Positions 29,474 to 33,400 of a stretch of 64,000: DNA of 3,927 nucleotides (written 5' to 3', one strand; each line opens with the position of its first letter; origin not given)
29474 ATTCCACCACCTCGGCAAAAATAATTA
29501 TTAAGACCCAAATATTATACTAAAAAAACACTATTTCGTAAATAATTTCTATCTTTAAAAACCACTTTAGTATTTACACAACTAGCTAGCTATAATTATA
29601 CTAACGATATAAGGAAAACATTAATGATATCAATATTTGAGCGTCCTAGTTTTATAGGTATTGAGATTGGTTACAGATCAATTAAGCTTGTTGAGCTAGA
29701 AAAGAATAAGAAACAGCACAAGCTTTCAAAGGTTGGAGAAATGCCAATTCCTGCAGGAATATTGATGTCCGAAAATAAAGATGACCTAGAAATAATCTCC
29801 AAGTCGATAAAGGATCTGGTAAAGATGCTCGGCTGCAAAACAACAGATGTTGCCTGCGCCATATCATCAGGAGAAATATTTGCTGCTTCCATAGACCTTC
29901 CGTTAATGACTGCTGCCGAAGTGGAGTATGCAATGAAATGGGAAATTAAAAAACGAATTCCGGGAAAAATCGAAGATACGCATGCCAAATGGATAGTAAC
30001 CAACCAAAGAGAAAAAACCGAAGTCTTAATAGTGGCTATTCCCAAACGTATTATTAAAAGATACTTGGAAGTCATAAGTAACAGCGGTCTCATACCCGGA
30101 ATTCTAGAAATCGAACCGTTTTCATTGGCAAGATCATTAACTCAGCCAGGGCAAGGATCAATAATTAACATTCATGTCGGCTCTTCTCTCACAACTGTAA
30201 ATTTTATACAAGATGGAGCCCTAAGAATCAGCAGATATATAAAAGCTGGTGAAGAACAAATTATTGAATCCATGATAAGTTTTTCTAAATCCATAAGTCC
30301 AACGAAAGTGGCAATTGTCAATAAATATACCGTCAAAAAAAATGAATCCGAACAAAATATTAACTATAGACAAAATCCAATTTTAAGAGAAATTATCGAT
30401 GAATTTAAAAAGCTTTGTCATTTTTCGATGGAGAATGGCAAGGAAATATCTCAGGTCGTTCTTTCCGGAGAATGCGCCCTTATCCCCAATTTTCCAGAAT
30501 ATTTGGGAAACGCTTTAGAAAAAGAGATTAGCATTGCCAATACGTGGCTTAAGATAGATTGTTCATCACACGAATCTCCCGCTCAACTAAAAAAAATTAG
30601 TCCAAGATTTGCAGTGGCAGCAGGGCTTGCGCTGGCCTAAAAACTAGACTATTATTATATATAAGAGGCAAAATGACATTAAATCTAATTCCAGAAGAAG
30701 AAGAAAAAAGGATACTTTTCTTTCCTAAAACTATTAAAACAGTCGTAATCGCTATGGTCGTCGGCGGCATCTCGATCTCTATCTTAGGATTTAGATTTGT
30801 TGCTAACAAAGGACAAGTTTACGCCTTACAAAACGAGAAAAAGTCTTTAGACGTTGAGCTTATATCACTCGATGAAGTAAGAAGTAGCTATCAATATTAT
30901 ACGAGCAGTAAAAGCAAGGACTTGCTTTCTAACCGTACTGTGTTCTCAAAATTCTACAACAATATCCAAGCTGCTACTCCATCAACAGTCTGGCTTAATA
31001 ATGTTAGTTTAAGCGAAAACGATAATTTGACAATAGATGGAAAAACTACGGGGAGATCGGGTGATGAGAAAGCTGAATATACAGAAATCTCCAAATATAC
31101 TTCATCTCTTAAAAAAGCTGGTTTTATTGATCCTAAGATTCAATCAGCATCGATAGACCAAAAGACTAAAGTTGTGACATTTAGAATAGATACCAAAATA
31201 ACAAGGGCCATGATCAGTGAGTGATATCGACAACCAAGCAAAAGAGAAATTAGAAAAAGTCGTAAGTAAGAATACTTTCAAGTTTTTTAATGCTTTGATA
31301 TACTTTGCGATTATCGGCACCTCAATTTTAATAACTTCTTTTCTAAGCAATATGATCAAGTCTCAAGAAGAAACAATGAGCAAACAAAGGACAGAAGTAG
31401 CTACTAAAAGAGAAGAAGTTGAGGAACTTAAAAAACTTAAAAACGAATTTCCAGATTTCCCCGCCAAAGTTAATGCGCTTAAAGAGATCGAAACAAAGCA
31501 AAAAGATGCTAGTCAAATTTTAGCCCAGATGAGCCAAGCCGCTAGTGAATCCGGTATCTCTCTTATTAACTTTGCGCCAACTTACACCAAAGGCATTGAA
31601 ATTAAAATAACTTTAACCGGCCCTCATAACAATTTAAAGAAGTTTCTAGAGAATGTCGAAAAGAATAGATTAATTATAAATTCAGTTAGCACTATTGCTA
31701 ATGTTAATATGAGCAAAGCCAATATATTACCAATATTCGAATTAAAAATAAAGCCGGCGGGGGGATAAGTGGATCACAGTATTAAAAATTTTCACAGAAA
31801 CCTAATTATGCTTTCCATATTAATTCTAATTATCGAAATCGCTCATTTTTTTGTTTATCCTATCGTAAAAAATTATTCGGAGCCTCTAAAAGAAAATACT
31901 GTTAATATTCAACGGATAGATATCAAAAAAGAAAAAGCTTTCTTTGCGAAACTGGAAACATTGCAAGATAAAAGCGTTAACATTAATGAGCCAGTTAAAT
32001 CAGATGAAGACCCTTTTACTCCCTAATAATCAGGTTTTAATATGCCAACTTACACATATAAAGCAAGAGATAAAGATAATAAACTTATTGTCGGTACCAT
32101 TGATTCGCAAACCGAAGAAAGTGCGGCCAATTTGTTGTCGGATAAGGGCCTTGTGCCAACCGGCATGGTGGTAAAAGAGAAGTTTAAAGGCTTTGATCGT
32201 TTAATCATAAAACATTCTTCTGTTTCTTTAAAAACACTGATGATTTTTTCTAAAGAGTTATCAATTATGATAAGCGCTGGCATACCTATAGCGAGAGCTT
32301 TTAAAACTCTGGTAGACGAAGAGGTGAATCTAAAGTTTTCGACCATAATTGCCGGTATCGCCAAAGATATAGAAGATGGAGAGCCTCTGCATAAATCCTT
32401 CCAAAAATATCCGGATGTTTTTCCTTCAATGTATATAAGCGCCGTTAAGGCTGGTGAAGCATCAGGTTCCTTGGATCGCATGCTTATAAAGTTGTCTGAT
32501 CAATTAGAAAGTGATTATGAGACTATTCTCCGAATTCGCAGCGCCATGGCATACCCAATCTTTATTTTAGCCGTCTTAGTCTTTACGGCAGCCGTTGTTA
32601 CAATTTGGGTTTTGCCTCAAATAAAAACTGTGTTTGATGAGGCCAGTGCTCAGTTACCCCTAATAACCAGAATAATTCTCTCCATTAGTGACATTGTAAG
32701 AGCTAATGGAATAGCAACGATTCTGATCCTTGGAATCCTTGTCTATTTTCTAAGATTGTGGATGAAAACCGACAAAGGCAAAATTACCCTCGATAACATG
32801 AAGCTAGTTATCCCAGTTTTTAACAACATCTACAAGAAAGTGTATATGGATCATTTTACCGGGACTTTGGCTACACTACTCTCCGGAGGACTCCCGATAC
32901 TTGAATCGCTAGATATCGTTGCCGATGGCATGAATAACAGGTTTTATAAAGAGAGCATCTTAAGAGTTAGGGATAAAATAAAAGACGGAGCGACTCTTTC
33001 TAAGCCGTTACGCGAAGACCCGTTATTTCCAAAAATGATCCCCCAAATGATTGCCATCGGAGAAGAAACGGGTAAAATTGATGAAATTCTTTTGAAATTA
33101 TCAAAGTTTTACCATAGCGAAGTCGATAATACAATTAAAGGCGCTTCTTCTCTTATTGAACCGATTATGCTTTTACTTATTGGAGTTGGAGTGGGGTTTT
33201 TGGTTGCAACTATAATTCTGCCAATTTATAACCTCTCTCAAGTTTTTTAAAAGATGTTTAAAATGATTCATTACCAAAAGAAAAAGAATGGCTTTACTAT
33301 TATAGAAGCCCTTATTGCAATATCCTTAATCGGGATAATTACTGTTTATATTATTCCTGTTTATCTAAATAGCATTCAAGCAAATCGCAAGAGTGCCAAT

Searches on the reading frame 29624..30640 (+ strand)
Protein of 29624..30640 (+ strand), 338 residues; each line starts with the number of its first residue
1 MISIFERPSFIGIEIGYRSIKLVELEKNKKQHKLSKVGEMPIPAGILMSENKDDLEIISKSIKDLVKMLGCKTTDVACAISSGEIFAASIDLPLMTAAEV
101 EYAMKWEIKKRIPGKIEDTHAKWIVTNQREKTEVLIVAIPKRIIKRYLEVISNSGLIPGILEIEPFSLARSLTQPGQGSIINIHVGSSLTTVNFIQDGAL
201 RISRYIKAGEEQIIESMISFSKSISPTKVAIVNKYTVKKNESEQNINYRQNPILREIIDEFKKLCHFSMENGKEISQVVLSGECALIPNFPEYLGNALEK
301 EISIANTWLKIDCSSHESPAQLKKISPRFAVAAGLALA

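Call 80: search_protein_families(library=pfam, proteins=[window:29624-30640:+])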
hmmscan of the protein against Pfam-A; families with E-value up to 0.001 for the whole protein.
window:29624-30640:+ (338 aa): 2 families
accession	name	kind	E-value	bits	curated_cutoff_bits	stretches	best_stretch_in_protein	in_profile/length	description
PF11104.14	PilM_2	-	4.5e-34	118.3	27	1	12-337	1-337/340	Type IV pilus assembly protein PilM;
PF05134.19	T2SSL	-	0.00063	19.6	25.5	1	74-156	47-126/231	Type II secretion system (T2SS), protein L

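Call 82: find_homologous_proteins(query=window:29624-30640:+, max_evalue=1e-40)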
Query window:29624-30640:+ (338 aa): 1 proteins with E <= 1e-40 among 3222 candidates.
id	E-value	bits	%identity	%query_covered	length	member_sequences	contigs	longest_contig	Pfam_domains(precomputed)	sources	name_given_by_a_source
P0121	8.6e-68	247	39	98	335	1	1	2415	PF11104.15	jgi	-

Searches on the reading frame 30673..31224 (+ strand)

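Call 80: search_protein_families(library=pfam, proteins=[window:30673-31224:+])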
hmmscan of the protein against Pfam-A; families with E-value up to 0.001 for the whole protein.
window:30673-31224:+ (183 aa): 1 family
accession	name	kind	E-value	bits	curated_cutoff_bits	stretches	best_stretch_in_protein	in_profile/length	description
PF05137.18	PilN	-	0.00048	20.6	22.8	0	96-175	4-77/78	Fimbrial assembly protein (PilN)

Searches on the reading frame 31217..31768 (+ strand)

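Call 80: search_protein_families(library=pfam, proteins=[window:31217-31768:+])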
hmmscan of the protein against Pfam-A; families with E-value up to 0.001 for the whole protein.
window:31217-31768:+ (183 aa): 1 family
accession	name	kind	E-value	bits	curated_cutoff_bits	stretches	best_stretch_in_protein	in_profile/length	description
PF04350.18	PilO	-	9e-07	29.6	22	1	48-166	2-122/145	Pilus assembly protein, PilO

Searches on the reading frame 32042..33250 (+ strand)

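Call 80: search_protein_families(library=pfam, proteins=[window:32042-33250:+])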
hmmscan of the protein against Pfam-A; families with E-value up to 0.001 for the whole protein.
window:32042-33250:+ (402 aa): 1 family
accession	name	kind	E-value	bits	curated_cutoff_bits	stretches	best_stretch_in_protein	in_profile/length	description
PF00482.28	T2SSF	-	2e-61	205.9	25.2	2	272-394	1-125/125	Type II secretion system (T2SS), protein F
